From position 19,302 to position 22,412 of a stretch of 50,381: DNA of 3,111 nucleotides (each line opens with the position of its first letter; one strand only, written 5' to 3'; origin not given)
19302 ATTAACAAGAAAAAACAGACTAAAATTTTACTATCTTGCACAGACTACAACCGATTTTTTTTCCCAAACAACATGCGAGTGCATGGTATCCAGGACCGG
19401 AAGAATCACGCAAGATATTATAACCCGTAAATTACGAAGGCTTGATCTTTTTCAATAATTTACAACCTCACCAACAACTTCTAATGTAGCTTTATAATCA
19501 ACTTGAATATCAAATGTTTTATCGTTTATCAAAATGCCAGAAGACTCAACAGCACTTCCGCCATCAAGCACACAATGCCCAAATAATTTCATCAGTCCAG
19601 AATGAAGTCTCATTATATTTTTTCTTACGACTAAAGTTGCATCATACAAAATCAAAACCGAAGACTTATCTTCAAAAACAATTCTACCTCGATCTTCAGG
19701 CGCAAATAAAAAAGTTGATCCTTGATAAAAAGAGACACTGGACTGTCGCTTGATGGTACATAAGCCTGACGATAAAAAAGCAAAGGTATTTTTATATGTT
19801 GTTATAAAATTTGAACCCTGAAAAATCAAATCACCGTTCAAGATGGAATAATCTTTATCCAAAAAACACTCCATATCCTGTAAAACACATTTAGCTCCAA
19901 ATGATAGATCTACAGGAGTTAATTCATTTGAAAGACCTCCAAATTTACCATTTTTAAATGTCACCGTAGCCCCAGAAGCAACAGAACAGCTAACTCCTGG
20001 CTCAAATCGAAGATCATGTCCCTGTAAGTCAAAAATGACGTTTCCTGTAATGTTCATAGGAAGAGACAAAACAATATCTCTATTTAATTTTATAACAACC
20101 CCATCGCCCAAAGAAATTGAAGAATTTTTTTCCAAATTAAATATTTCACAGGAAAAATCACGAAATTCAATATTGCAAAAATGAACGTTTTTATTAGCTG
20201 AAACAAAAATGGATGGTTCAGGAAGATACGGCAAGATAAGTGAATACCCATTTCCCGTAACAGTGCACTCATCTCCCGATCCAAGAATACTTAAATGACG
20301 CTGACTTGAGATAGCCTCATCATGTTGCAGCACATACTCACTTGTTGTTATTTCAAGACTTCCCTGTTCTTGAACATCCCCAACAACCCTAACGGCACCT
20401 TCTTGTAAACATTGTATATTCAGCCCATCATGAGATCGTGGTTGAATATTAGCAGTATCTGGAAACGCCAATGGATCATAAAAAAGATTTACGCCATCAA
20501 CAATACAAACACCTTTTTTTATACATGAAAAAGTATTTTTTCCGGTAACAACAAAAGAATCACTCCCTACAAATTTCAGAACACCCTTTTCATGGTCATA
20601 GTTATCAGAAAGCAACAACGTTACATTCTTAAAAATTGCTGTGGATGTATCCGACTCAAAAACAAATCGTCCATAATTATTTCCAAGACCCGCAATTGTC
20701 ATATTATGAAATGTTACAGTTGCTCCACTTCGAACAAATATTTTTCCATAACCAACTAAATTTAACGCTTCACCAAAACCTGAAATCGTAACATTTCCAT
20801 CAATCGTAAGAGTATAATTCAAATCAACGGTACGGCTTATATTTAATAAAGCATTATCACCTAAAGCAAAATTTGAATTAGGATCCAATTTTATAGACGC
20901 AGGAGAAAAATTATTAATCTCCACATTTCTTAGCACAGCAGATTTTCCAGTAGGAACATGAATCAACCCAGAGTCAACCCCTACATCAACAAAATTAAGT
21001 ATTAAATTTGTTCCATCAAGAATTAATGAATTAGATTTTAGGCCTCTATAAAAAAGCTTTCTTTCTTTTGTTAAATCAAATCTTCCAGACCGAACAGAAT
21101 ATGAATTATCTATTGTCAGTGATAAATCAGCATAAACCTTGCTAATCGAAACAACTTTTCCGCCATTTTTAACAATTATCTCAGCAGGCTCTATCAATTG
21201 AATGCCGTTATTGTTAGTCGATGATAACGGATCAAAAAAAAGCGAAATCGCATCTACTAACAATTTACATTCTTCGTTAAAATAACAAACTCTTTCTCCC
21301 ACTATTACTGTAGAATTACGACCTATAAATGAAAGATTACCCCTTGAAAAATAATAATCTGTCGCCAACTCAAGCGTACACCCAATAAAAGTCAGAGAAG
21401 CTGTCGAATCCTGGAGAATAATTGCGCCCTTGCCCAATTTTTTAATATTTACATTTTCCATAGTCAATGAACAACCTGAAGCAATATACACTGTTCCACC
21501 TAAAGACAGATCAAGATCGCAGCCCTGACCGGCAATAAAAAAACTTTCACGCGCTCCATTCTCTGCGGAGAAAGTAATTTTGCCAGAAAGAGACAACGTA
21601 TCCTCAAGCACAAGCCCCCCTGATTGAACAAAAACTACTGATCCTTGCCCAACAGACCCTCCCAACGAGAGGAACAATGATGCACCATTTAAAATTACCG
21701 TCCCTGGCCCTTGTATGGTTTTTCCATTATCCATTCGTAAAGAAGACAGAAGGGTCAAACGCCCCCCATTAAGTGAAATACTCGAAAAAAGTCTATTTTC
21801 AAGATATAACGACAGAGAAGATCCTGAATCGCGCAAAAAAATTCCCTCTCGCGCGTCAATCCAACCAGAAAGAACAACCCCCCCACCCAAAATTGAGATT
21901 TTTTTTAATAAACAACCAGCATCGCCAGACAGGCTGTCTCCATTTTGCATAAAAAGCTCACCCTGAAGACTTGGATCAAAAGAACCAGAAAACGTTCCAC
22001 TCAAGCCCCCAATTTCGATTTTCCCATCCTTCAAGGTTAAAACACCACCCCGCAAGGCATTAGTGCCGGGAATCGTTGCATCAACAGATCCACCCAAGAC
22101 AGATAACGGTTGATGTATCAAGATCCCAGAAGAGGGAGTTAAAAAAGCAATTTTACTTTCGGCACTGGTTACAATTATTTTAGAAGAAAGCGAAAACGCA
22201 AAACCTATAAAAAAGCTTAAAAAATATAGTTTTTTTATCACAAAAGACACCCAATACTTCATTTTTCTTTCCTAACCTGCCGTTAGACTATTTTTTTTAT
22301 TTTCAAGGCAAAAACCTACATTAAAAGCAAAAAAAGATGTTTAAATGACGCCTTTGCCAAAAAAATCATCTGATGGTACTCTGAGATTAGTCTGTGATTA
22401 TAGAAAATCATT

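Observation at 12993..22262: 9.3-kb array of four co-oriented paralogous secreted repeat proteins (359/728/927/936 aa) with no translocator domain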

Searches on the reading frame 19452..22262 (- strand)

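Call 3: search_protein_families(library=pfam, proteins=[window:19452-22262:-], max_evalue=1)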
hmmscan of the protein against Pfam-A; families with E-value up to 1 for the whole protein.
window:19452-22262:- (936 aa): 4 families
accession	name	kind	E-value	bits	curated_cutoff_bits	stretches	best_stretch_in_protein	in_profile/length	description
PF00574.28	CLP_protease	-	0.052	13.9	20.2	1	18-60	81-122/182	Clp protease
PF13229.12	Beta_helix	-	0.064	13.3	25.9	1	258-297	3-134/158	Right handed beta helix region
PF03961.19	FapA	-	0.21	11.6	31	1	472-515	21-64/272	Flagellar Assembly Protein A beta solenoid domain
PF14352.11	DUF4402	-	0.53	11.4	25.2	1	212-301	25-112/129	Domain of unknown function (DUF4402)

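Call 4: search_protein_families(library=ncbifam, proteins=[window:19452-22262:-], max_evalue=1)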
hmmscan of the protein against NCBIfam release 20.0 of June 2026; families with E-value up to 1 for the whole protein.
window:19452-22262:- (936 aa): 0 families
